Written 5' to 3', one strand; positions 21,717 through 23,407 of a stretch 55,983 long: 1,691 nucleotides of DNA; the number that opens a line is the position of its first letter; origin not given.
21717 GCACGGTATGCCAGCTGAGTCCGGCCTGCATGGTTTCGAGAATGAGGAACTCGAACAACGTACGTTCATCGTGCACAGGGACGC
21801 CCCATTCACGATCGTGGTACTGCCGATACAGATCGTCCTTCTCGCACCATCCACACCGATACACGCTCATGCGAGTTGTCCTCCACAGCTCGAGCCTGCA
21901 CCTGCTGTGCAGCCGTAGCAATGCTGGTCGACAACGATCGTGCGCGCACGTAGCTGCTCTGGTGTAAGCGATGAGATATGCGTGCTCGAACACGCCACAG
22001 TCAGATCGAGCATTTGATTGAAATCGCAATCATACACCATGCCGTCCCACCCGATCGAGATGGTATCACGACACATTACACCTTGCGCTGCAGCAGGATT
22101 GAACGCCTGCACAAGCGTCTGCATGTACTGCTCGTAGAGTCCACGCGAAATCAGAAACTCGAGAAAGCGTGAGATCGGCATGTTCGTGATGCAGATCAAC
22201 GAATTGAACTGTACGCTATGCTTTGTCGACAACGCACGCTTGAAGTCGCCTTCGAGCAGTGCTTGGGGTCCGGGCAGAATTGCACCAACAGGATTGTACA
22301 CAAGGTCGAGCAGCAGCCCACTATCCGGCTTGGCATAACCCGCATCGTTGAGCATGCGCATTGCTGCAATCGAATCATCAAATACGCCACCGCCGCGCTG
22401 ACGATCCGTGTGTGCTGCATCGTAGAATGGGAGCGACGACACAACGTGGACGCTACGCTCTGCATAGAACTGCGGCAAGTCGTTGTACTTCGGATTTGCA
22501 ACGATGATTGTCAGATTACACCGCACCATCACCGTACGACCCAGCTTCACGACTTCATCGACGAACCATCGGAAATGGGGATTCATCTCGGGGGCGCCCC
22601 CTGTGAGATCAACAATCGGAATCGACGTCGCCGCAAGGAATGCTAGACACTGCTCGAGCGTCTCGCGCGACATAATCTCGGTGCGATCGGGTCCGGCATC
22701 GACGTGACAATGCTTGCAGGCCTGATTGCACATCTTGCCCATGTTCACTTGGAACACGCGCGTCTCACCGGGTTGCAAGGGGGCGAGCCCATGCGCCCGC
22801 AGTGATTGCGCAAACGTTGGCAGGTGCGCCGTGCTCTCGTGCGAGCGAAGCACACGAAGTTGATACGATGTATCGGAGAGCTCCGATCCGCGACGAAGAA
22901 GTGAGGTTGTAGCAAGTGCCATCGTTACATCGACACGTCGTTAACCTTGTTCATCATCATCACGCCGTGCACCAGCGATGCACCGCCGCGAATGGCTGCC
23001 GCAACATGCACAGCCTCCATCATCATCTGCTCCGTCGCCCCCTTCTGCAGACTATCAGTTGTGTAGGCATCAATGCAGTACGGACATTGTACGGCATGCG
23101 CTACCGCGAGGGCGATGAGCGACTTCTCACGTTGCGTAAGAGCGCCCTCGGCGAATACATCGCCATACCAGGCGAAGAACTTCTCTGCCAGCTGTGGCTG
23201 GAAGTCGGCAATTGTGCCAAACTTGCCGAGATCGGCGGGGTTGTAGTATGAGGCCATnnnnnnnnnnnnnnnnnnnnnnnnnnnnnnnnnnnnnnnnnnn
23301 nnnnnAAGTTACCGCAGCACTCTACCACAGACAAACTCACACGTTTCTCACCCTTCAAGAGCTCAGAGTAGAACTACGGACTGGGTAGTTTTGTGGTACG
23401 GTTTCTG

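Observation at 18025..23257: Seven-gene translationally coupled radical-SAM operon of ArsS type with non-canonical passengers and no arsM in the window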

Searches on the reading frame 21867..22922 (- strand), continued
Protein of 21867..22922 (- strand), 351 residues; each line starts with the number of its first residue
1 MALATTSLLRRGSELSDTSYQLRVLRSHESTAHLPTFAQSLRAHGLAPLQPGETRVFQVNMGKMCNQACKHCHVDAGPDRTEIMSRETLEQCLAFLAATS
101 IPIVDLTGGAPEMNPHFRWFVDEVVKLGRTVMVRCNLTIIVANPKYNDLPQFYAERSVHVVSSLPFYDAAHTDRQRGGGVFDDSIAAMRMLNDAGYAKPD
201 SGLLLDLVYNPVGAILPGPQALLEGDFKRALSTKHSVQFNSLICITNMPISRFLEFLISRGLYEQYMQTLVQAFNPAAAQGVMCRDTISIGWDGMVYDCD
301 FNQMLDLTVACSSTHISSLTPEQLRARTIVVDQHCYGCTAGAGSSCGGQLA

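Call 21: search_protein_families(library=pfam, proteins=[L067:18438-19241:+, L073:19172-20179:-, L049:17425-18783:-, L075:16405-17871:+, L048:15294-16178:+, L075:14049-15632:+, L074:12617-13903:+, L015:5945-6754:-, L021:14690-15556:-, L072:14122-15177:-], max_evalue=0.001)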
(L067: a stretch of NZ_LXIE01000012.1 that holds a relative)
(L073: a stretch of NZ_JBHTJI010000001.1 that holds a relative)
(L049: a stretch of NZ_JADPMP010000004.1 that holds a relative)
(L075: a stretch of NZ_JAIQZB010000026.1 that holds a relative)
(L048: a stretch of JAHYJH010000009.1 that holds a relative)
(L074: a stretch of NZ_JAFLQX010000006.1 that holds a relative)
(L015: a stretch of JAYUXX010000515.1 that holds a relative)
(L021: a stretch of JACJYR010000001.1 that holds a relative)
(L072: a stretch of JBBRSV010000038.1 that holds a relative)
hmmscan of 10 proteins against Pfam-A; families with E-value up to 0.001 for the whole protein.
L067:18438-19241:+ (267 aa): 1 family
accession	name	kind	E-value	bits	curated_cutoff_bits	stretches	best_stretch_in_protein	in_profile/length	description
PF04784.19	DUF547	-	8.8e-27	94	27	1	99-203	3-125/125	Protein of unknown function, DUF547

L073:19172-20179:- (335 aa): 2 families
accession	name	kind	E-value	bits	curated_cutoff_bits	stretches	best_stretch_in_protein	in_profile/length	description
PF22612.2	GH113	-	1.9e-43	149.3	27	1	41-319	19-286/289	Glycoside Hydrolase Family 113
PF13547.12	GTA_TIM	-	3.5e-09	36.9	27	1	131-216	2-114/299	GTA TIM-barrel-like domain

L049:17425-18783:- (452 aa): 0 families

L075:16405-17871:+ (488 aa): 4 families
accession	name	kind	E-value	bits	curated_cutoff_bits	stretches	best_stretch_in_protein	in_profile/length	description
PF13641.12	Glyco_tranf_2_3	-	1.1e-23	85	27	1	55-281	4-229/230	Glycosyltransferase like family 2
PF00535.33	Glycos_transf_2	-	6.5e-19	68.9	23.3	1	58-195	4-132/168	Glycosyl transferase family 2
PF13632.12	Glyco_trans_2_3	-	2.6e-16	60.5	27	1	142-353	2-189/198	Glycosyl transferase family group 2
PF13506.12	Glyco_transf_21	-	6.3e-05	22.9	21.7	1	126-281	18-174/174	Glycosyl transferase family 21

L048:15294-16178:+ (294 aa): 1 family
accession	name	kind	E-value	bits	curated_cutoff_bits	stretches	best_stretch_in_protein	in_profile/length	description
PF04116.19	FA_hydroxylase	-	1.7e-26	93.6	31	1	122-259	2-132/132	Fatty acid hydroxylase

L075:14049-15632:+ (527 aa): 9 families
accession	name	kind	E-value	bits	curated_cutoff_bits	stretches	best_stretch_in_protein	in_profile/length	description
PF13187.11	Fer4_9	-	8.7e-08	32.5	27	1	447-493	1-51/52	4Fe-4S dicluster domain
PF14697.11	Fer4_21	-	1.4e-07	32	35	1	446-492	6-55/59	4Fe-4S dicluster domain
PF13237.11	Fer4_10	-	2e-06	28.1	25.5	1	443-490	4-53/53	4Fe-4S dicluster domain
PF12837.12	Fer4_6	-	2.4e-06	27.6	25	1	474-494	4-24/24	4Fe-4S binding domain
PF12838.12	Fer4_7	-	3.9e-06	27.7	27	1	447-493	1-52/52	4Fe-4S dicluster domain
PF12801.12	Fer4_5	-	4.9e-06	26.9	22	1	238-279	3-43/48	4Fe-4S binding domain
PF00037.32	Fer4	-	2.8e-05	24.2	21.1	1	474-494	3-23/24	4Fe-4S binding domain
PF13183.11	Fer4_8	-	0.00012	22.9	27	0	478-492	53-67/68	4Fe-4S dicluster domain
PF13534.11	Fer4_17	-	0.00021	22.2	22.2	0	475-493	42-60/61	4Fe-4S dicluster domain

L074:12617-13903:+ (428 aa): 12 families
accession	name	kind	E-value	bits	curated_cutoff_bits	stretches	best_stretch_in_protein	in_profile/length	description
PF07992.20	Pyr_redox_2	-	1.3e-55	189.3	26.1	1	3-282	2-278/291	Pyridine nucleotide-disulphide oxidoreductase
PF00070.33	Pyr_redox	-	2.2e-16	60.5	22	1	142-222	1-80/82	Pyridine nucleotide-disulphide oxidoreductase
PF13738.12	Pyr_redox_3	-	1.2e-10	41.6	30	1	77-273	104-305/305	Pyridine nucleotide-disulphide oxidoreductase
PF01266.30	DAO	-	3.3e-10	40.5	27.9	0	4-35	2-32/353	FAD dependent oxidoreductase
PF03486.20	HI0933_like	-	1.6e-06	28.2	50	0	3-33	2-31/244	HI0933-like protein Rossmann domain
PF13454.12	NAD_binding_9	-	2.5e-05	24.7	21.8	0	5-31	1-28/155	FAD-NAD(P)-binding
PF13450.12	NAD_binding_8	-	8.4e-05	23.2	21.9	0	6-35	1-29/68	NAD(P)-binding Rossmann-like domain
PF00890.30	FAD_binding_2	-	0.00016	21.5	20.4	0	4-35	2-32/414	FAD binding domain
PF05834.18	Lycopene_cycl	-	0.00019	21.1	23.4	0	4-78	2-75/380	Lycopene cyclase protein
PF04820.20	Trp_halogenase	-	0.00031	20.2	21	0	185-241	161-216/458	Tryptophan halogenase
PF01134.28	GIDA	-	0.00049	19.7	22.1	0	4-36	2-33/391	Glucose inhibited division protein A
PF01946.23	Thi4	-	0.00079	19.2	26.2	0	3-33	19-49/235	Thi4 family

L015:5945-6754:- (269 aa): 5 families
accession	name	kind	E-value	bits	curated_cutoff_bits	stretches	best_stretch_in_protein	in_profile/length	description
PF00005.33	ABC_tran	-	1.3e-31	110.5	25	1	45-176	10-136/137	ABC transporter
PF25199.1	nSTAND_NTPase5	-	4.8e-05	23.7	34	1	40-112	35-108/145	Novel STAND NTPase 5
PF13304.12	AAA_21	-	6.2e-05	23.6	27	0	48-69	1-22/304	AAA domain, putative AbiEii toxin, Type IV TA system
PF13191.12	AAA_16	-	0.00014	22.9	32.6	1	34-83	11-60/167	AAA ATPase domain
PF20703.3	nSTAND1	-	0.00069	19.8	27.1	0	45-80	32-60/379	Novel STAND NTPase 1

L021:14690-15556:- (288 aa): 4 families
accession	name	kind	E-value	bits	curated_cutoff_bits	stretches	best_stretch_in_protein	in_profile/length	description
PF13561.12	adh_short_C2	-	8.3e-52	176.5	27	1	16-252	3-236/236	Enoyl-(Acyl carrier protein) reductase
PF00106.31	adh_short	-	3e-43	148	26.6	1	8-195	1-190/195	short chain dehydrogenase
PF08659.16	KR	-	4.7e-09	36.9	22.6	1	9-159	2-154/180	KR domain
PF23441.1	SDR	-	2.5e-05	24.2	27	0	155-251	164-255/258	SDR-like rossmann domain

L072:14122-15177:- (351 aa): 2 families
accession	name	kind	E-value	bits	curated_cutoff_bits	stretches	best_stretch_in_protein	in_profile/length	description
PF00903.31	Glyoxalase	-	4.5e-12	46.9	20.6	1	165-310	6-121/121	Glyoxalase/Bleomycin resistance protein/Dioxygenase superfamily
PF13669.12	Glyoxalase_4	-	4.6e-08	33.8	27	0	166-281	5-94/109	Glyoxalase/Bleomycin resistance protein/Dioxygenase superfamily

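Call 32: find_encoding_contigs(protein=P0006, flank=10000, max_places=1)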
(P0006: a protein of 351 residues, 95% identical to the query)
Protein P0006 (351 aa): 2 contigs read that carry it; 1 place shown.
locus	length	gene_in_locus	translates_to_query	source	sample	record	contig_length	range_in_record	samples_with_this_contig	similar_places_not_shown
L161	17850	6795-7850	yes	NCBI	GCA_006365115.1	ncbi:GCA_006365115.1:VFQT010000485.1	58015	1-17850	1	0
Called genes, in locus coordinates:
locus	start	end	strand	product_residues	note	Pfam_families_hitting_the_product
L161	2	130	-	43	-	?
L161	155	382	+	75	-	-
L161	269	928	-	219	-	-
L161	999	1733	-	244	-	PF06888:Put_Phosphatase (weak), PF12710:HAD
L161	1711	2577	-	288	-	PF00725:3HCDH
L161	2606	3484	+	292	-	PF01148:CTP_transf_1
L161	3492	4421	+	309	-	PF01545:Cation_efflux, PF16916:ZT_dimer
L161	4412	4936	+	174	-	-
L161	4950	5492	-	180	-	-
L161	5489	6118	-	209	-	PF00072:Response_reg, PF00196:GerE, PF04545:Sigma70_r4 (weak)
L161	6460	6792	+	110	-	PF02627:CMD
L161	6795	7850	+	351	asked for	PF04055:Radical_SAM, PF12345:DUF3641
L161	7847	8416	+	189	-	PF03352:Adenine_glyco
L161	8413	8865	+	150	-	-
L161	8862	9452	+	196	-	PF01983:CofC (weak), PF09837:DUF2064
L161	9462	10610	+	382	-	PF07992:Pyr_redox_2, PF13738:Pyr_redox_3 (weak), PF13434:Lys_Orn_oxgnase (weak), PF00070:Pyr_redox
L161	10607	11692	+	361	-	PF12801:Fer4_5 (weak), PF00037:Fer4 (faint), PF12837:Fer4_6 (faint), PF13237:Fer4_10 (weak), PF14697:Fer4_21, PF12838:Fer4_7 (weak), PF13187:Fer4_9 (weak)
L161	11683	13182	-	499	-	PF00450:Peptidase_S10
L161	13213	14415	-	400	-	PF04107:GCS2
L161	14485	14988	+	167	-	-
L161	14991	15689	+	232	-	-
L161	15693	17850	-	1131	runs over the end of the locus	PF00082:Peptidase_S8, PF22544:HYDIN_VesB_CFA65-like_Ig, PF18962:Por_Secre_tail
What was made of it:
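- Checked: The called genes in a 95%-identical public contig (L161, call 32) have the same lengths: 110, 351, 189, 150, 196, 382 and 361 aa.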

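Call 33: find_encoding_contigs(protein=P0016, flank=10000, max_places=2)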
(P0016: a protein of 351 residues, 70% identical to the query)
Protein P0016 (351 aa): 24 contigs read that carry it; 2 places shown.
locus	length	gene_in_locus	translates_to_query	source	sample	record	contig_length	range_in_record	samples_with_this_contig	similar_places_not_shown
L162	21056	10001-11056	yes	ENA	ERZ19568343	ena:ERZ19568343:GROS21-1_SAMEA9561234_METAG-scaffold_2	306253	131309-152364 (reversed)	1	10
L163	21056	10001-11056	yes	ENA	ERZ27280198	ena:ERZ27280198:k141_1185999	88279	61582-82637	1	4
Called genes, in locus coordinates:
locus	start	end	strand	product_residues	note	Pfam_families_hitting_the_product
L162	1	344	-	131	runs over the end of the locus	-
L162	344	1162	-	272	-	PF02548:Pantoate_transf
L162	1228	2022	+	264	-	PF00149:Metallophos, PF12850:Metallophos_2 (faint)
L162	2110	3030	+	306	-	-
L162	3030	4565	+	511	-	PF00221:Lyase_aromatic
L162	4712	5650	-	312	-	PF18962:Por_Secre_tail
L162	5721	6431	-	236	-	PF06888:Put_Phosphatase (weak), PF12710:HAD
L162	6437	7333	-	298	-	PF00725:3HCDH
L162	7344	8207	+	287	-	PF01148:CTP_transf_1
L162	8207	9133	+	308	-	PF01545:Cation_efflux, PF16916:ZT_dimer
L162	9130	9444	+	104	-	-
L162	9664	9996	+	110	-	PF02627:CMD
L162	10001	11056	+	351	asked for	PF04055:Radical_SAM, PF12345:DUF3641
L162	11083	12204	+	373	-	PF01983:CofC (weak), PF09837:DUF2064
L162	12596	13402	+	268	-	PF14870:PSII_BNR (faint), PF18962:Por_Secre_tail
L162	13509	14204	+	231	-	-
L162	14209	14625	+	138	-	-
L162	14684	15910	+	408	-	PF00890:FAD_binding_2 (faint), PF01134:GIDA (faint), PF01266:DAO (faint), PF03486:HI0933_like (faint), PF07992:Pyr_redox_2, PF13454:NAD_binding_9 (faint), PF13738:Pyr_redox_3, PF00070:Pyr_redox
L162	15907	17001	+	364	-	PF12801:Fer4_5, PF13237:Fer4_10 (weak), PF14697:Fer4_21, PF12838:Fer4_7 (weak), PF13187:Fer4_9 (weak), PF00037:Fer4 (weak), PF12837:Fer4_6 (weak)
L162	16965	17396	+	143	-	PF01042:Ribonuc_L-PSP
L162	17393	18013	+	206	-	PF03458:Gly_transporter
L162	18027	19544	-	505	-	PF00450:Peptidase_S10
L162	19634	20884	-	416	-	PF04107:GCS2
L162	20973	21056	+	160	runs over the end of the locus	-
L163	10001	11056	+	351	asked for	PF04055:Radical_SAM, PF12345:DUF3641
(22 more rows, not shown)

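Call 34: find_encoding_contigs(protein=P0014, flank=10000, max_places=2)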
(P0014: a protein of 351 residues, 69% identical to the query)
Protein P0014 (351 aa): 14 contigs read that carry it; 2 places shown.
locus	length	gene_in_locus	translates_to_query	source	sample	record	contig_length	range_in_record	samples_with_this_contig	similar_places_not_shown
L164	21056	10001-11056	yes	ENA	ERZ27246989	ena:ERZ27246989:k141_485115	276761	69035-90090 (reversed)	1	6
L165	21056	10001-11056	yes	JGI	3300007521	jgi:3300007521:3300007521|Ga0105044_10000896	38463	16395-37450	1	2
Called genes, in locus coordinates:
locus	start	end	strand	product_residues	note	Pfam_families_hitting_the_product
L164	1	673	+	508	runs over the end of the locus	PF00221:Lyase_aromatic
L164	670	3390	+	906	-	PF00690:Cation_ATPase_N, PF00122:E1-E2_ATPase, PF00702:Hydrolase, PF13246:Cation_ATPase, PF00689:Cation_ATPase_C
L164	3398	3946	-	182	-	PF02525:Flavodoxin_2, PF03358:FMN_red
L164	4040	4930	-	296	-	PF18962:Por_Secre_tail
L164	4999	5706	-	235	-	PF06888:Put_Phosphatase, PF12710:HAD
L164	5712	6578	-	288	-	PF00725:3HCDH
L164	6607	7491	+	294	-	PF01148:CTP_transf_1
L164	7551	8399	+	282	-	PF01545:Cation_efflux, PF16916:ZT_dimer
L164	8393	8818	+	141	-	-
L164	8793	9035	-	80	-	PF18962:Por_Secre_tail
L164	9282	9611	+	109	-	PF18962:Por_Secre_tail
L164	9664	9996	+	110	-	PF02627:CMD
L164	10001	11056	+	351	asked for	PF04055:Radical_SAM, PF12345:DUF3641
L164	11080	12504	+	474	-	PF09837:DUF2064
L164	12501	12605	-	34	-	-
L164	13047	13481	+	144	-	PF04945:YHS (weak)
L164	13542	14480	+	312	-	-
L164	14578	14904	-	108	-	-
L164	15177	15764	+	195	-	PF00027:cNMP_binding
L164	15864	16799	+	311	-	-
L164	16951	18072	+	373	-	PF01134:GIDA (faint), PF07992:Pyr_redox_2, PF13738:Pyr_redox_3, PF00070:Pyr_redox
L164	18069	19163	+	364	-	PF12801:Fer4_5 (weak), PF13237:Fer4_10 (weak), PF14697:Fer4_21, PF12838:Fer4_7 (weak), PF13187:Fer4_9 (weak)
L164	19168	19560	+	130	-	PF01042:Ribonuc_L-PSP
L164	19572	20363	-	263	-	PF13568:OMP_b-brl_2 (faint)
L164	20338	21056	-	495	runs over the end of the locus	PF00450:Peptidase_S10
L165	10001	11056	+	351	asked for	PF04055:Radical_SAM, PF12345:DUF3641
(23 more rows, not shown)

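Call 45: search_protein_families(library=ncbifam, proteins=[L074:16269-17735:+, L074:17860-19269:+, L074:15484-16269:+, L066:14975-15769:+], max_evalue=0.001)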
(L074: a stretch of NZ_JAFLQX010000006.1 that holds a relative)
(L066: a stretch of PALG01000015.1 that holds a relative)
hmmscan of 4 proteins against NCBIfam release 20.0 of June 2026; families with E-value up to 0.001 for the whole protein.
L074:16269-17735:+ (488 aa): 15 families
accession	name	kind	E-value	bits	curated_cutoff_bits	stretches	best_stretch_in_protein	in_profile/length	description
TIGR03030.1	CelA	equivalog_domain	5.3e-33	114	699.1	1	7-293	88-390/714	UDP-forming cellulose synthase catalytic subunit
TIGR03937.1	PgaC_IcaA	equivalog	2.3e-32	112.5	422.3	1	27-361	21-343/407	poly-beta-1,6-N-acetyl-D-glucosamine synthase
NF008558.0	PRK11498.1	equivalog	5.1e-26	90.8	992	1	11-327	232-545/872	UDP-forming cellulose synthase catalytic subunit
TIGR03965.1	mycofact_glyco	equivalog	2.2e-18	66.4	280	1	49-255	71-272/467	mycofactocin biosynthesis glycosyltransferase MftF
TIGR03111.1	glyc2_xrt_Gpos1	hypoth_equivalog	3.6e-13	49.1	363.95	1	42-382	39-380/439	TIGR03111 family XrtG-associated glycosyltransferase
NF041865.1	EpsU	equivalog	1e-08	34.6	700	1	49-297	37-279/394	exopolysaccharide biosynthesis GT2 family glycosyltransferase EpsU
NF047683.1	TeichurnBiosyTuaG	equivalog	2.8e-08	33.7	400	1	51-188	5-136/252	teichuronic acid biosynthesis protein TuaG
NF041875.1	EPS_EpsD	equivalog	1.4e-07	31.3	370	1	56-163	3-104/325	exopolysaccharide biosynthesis glycosyltransferase EpsD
TIGR03472.1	HpnI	equivalog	1.6e-07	30.5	310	1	12-198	5-185/373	bacteriohopanetetrol glucosamine biosynthesis glycosyltransferase HpnI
TIGR04242.1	nodulat_NodC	equivalog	8.1e-07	28.3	550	1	28-188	24-181/395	chitooligosaccharide synthase NodC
NF038302.1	EPS_HpsE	equivalog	2.1e-06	26.9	300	1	54-170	3-119/307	hormogonium polysaccharide biosynthesis glycosyltransferase HpsE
NF007482.0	PRK10073.1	equivalog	1.8e-05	23.9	423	1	51-148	5-95/334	glycosyltransferase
NF050050.1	ProtGlycPglI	equivalog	3.6e-05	23.3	500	1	52-148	2-93/306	GalNAc(5)-diNAcBac-PP-undecaprenol beta-1,3-glucosyltransferase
TIGR03469.1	HpnB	hypoth_equivalog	0.00034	19.7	379.25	1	29-162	21-159/386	hopene-associated glycosyltransferase HpnB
NF053846.1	glyco_with_XrtP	equivalog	0.00056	18.7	520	0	230-353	246-368/440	XrtP-associated glycosyltransferase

L074:17860-19269:+ (469 aa): 3 families
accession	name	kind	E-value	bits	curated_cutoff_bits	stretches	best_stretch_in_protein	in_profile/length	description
TIGR03459.1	crt_membr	equivalog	1.2e-16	60.6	439.4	1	65-433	81-451/470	alpha-(1->6)-mannopyranosyltransferase A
NF038066.1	MptB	equivalog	7.8e-11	41.1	40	1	62-216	138-289/553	polyprenol phosphomannose-dependent alpha 1,6 mannosyltransferase MptB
NF046093.1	AZOBR_p60025_fam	subfamily_domain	0.00016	21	150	1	157-263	113-218/232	AZOBR_p60025 family cell surface glycopolymer formation protein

L074:15484-16269:+ (261 aa): 10 families
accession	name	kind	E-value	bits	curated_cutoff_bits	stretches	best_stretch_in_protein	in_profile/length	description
TIGR04182.1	glyco_TIGR04182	equivalog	7.8e-34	117.4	325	1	37-256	3-215/293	S-layer glycoprotein N-glycosyltransferase AglJ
NF041391.1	DPhHxTase_Halo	equivalog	3.9e-19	68.5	375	1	42-245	3-200/213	dolichyl-phosphate hexose transferase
NF010496.0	PRK13915.1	equivalog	1.5e-17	63.6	262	1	11-139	8-146/307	glucosyl-3-phosphoglycerate synthase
NF058614.1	PPMAGASynPpgS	equivalog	4.1e-16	59.1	370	1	37-160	3-125/226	polyprenyl-phospho-N-acetylgalactosaminyl synthase PpgS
NF041865.1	EpsU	equivalog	6.9e-13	48.4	700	1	28-131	33-142/394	exopolysaccharide biosynthesis GT2 family glycosyltransferase EpsU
TIGR04283.1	glyco_like_mftF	equivalog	3.3e-10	39.9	182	1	37-145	2-106/221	TIGR04283 family arsenosugar biosynthesis glycosyltransferase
NF038302.1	EPS_HpsE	equivalog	3.1e-06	26.4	300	1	37-131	4-107/307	hormogonium polysaccharide biosynthesis glycosyltransferase HpsE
NF047588.1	GlcsyltransPgfSStrep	equivalog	2.5e-05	23.7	500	1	36-183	3-156/308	glycosyltransferase PgfS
NF007986.1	PRK10714.1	equivalog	0.0002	20.5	529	1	36-150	8-129/316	undecaprenyl-phosphate 4-deoxy-4-formamido-L-arabinose transferase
TIGR03937.1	PgaC_IcaA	equivalog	0.00034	19.7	422.3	1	21-100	32-120/407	poly-beta-1,6-N-acetyl-D-glucosamine synthase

L066:14975-15769:+ (264 aa): 0 families

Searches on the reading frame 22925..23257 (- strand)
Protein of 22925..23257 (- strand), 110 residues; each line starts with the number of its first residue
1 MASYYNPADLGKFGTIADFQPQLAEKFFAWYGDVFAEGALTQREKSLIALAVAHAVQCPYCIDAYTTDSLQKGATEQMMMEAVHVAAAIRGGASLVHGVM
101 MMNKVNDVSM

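Call 3: search_protein_families(library=ncbifam, proteins=[window:22925-23257:-], max_evalue=0.001)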
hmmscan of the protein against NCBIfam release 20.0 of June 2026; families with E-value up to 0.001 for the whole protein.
window:22925-23257:- (110 aa): 7 families
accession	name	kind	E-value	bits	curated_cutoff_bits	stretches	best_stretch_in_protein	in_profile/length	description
TIGR04169.1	perox_w_seleSAM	hypoth_equivalog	6.7e-55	183.8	120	1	3-110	2-109/109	arsenosugar biosynthesis-associated peroxidase-like protein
TIGR00778.1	ahpD_dom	domain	1.3e-10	40.6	27.8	1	38-88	1-51/51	alkylhydroperoxidase AhpD family core domain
NF041537.1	ArsM_AhpD_UU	exception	9e-07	28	510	1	25-93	266-332/345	arsenite methyltransferase/AhpD domain selenoprotein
NF041047.1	GSU3128_fam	equivalog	4e-06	26.8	110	1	37-84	14-61/84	GSU3128 family (seleno)protein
TIGR02425.1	decarb_PcaC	equivalog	7e-06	26.2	155.7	1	17-94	33-107/123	4-carboxymuconolactone decarboxylase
TIGR01926.1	peroxid_rel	subfamily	1.3e-05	25.1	81.8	1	18-83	37-103/178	peroxidase-related enzyme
NF045649.1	2X_seleno_MduS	exception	2.5e-05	23.4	380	1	25-89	236-300/338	methyltransferase domain-containing selenoprotein MduS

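Call 4: search_protein_families(library=pfam, proteins=[window:22925-23257:-], max_evalue=0.001)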
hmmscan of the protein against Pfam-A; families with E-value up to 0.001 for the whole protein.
window:22925-23257:- (110 aa): 1 family
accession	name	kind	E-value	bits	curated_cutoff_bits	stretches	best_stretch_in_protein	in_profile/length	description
PF02627.25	CMD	-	8.1e-18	64.6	23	1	21-98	1-78/84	Carboxymuconolactone decarboxylase family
